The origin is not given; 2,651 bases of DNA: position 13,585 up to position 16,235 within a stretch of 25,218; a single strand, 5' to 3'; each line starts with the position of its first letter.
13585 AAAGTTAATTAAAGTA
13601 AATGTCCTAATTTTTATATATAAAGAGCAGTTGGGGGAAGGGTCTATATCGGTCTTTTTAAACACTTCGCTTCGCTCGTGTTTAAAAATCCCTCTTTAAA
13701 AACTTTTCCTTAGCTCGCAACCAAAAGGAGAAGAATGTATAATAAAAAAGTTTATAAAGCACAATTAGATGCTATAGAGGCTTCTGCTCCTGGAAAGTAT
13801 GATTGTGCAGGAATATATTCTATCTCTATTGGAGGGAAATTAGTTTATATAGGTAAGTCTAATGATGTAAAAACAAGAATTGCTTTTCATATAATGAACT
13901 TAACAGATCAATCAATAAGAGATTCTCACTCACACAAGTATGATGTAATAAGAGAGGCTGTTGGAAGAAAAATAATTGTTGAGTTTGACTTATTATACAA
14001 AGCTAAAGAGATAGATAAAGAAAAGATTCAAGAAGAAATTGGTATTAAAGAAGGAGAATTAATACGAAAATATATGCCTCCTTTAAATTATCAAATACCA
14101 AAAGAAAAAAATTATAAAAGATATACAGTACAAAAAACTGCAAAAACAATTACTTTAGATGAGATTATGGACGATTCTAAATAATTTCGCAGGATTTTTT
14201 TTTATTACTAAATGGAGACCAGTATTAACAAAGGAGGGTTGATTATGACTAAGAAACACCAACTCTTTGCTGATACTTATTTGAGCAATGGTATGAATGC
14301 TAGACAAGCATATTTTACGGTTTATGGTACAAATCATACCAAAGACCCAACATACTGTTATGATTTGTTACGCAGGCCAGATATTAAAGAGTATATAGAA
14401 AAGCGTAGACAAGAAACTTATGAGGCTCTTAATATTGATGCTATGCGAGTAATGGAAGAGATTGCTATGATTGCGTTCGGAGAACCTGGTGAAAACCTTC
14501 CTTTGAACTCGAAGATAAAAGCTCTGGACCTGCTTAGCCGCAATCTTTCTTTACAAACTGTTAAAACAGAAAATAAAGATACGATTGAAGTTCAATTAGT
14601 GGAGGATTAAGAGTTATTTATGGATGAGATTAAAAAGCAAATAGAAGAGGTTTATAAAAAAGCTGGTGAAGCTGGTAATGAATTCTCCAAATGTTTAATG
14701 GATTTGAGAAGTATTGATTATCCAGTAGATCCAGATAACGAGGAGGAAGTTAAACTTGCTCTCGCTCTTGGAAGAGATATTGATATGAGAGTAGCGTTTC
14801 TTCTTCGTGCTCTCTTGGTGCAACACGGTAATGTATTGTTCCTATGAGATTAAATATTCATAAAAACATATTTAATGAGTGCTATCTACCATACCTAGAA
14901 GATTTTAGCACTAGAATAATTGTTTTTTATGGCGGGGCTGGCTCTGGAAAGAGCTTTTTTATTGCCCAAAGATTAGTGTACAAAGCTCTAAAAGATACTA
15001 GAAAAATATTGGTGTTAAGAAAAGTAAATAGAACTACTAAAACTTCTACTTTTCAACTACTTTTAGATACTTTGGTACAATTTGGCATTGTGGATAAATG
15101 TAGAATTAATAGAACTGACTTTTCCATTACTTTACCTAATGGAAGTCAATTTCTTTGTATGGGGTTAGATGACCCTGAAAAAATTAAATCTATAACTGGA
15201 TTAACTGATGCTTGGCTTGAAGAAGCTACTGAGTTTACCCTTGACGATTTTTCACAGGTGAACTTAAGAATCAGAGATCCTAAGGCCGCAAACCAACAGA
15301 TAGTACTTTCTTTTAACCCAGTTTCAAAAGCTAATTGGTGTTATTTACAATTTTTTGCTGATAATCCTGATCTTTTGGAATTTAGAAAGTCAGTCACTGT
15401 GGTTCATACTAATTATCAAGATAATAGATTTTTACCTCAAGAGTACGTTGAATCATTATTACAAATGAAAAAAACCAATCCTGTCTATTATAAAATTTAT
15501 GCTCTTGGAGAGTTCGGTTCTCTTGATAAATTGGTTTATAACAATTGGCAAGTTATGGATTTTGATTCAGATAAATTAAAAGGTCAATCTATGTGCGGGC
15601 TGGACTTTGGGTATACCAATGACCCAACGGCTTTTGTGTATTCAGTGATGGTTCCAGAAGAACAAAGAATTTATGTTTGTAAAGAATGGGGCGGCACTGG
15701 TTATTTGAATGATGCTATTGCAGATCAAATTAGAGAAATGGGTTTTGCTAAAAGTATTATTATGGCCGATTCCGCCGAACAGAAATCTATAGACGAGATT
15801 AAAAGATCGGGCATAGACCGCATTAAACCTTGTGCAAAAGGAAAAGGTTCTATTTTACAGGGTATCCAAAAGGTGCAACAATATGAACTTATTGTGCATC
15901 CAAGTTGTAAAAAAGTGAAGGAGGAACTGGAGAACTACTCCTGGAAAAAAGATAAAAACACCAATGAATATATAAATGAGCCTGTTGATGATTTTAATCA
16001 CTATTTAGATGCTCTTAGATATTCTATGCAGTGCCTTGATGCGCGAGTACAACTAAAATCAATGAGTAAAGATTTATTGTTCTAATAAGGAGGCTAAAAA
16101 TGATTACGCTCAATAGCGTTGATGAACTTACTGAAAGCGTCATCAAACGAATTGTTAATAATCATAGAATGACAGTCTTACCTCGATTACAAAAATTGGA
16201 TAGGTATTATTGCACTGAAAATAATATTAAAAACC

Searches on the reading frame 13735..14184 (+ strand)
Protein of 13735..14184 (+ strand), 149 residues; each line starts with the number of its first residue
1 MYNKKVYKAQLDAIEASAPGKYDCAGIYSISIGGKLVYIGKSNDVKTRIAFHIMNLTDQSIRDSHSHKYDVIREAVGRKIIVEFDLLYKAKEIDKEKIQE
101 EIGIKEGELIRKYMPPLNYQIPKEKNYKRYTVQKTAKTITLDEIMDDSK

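Call 21: search_protein_families(library=pfam, max_evalue=0.01, proteins=[window:13735-14184:+])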
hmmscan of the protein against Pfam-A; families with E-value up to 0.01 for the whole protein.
window:13735-14184:+ (149 aa): 2 families
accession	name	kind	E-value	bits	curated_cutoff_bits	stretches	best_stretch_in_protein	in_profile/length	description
PF01541.30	GIY-YIG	-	0.00035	21.2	22.6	1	26-63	3-41/78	GIY-YIG catalytic domain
PF20815.3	GIY_YIG_2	-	0.003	18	22.4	0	99-131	115-147/153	GIY-YIG catalytic domain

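Call 55: search_protein_families(library=ncbifam, max_evalue=1, proteins=[window:13735-14184:+])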
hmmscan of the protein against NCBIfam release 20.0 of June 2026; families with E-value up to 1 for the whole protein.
window:13735-14184:+ (149 aa): 3 families
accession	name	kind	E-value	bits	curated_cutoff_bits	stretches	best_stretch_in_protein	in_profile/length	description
NF001936.0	PRK00714.1-3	equivalog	0.031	14.1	118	1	96-133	56-93/155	RNA pyrophosphohydrolase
NF009472.0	PRK12834.1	equivalog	0.035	12.6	476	1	55-148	377-468/550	FAD-binding dehydrogenase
NF007833.0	PRK10545.1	equivalog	0.15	11.2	367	0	37-60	49-72/289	excinuclease Cho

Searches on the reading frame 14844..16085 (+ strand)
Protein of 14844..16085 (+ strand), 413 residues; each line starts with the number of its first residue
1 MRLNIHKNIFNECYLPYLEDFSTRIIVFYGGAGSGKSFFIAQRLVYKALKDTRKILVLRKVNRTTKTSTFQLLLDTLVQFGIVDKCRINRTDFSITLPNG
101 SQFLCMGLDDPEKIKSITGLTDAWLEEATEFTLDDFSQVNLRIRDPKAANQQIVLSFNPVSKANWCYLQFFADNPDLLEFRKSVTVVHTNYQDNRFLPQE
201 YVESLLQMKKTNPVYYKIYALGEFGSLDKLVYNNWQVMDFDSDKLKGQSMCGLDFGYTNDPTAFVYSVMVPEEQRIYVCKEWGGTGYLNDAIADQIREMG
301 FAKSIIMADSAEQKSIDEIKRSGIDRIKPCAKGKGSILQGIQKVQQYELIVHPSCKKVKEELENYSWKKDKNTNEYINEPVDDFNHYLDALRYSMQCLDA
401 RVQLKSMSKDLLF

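Call 14: search_dna_similar(query=window:14844-16085:+, collection=phages, mode=protein, max_rows=25)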
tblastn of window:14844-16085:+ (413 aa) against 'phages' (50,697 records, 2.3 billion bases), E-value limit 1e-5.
Records with a match: 2014; places in all: 2024; records where one place covers at least 80% of the query: 1278.
Best place of each record, by identity: <60% 2014.
By first word of the organism name: Vibrio 343; Streptococcus 252; Staphylococcus 153; Salmonella 136; Bacteroides 96; Enterococcus 92; Acinetobacter 92; Flavobacterium 86; Pseudomonas 70; Clostridium 67; and 96 more.
By host as written in the record: - 423; Staphylococcus aureus 43; Acinetobacter baumannii 41; Pseudomonas aeruginosa 35; Klebsiella pneumoniae 33; Enterococcus faecalis 31; Clostridium sporogenes ATCC-15579 30; Escherichia coli 30; and 671 more.
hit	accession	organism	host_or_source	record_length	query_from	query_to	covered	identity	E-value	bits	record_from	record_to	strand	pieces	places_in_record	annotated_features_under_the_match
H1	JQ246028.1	Clostridium phage phi8074-B1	Clostridium sporogenes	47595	1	412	100%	49.3%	1e-122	397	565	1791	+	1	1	putative terminase large subunit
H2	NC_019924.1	Clostridium phage phi8074-B1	Clostridium sporogenes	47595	1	412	100%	49.3%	1e-122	397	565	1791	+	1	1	terminase large subunit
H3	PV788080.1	Clostridium phage CS29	Clostridium sporogenes ATCC-15579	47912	1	412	100%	49.3%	1e-122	397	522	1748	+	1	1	terminase large subunit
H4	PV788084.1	Clostridium phage CS33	Clostridium sporogenes ATCC-15579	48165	1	412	100%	49.3%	1e-122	397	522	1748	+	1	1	terminase large subunit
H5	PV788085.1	Clostridium phage CS35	Clostridium sporogenes ATCC-15579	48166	1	412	100%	49.3%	1e-122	397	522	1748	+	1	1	terminase large subunit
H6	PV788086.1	Clostridium phage CS36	Clostridium sporogenes ATCC-15579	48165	1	412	100%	49.3%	1e-122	397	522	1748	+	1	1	terminase large subunit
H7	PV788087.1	Clostridium phage CS37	Clostridium sporogenes ATCC-15579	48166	1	412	100%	49.3%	1e-122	397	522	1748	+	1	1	terminase large subunit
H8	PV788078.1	Clostridium phage CS27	Clostridium sporogenes ATCC-15579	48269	1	412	100%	49.3%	1e-122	397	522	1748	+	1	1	terminase large subunit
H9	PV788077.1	Clostridium phage CS25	Clostridium sporogenes ATCC-15579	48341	1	412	100%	49.3%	1e-122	397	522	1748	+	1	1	terminase large subunit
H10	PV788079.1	Clostridium phage CS28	Clostridium sporogenes ATCC-15579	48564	1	412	100%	49.3%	1e-122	397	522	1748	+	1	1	terminase large subunit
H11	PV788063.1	Clostridium phage CS03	Clostridium sporogenes ATCC-15579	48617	1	412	100%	49.3%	1e-122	397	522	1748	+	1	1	terminase large subunit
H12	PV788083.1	Clostridium phage CS32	Clostridium sporogenes ATCC-15579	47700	1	412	100%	49.3%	2e-122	396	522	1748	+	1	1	terminase large subunit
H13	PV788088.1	Clostridium phage CS38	Clostridium sporogenes ATCC-15579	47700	1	412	100%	49.3%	2e-122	396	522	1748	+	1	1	terminase large subunit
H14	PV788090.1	Clostridium phage CS43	Clostridium sporogenes ATCC-15579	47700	1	412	100%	49.3%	2e-122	396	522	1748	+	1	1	terminase large subunit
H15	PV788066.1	Clostridium phage CS06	Clostridium sporogenes ATCC-15579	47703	1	412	100%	49.3%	2e-122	396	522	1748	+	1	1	terminase large subunit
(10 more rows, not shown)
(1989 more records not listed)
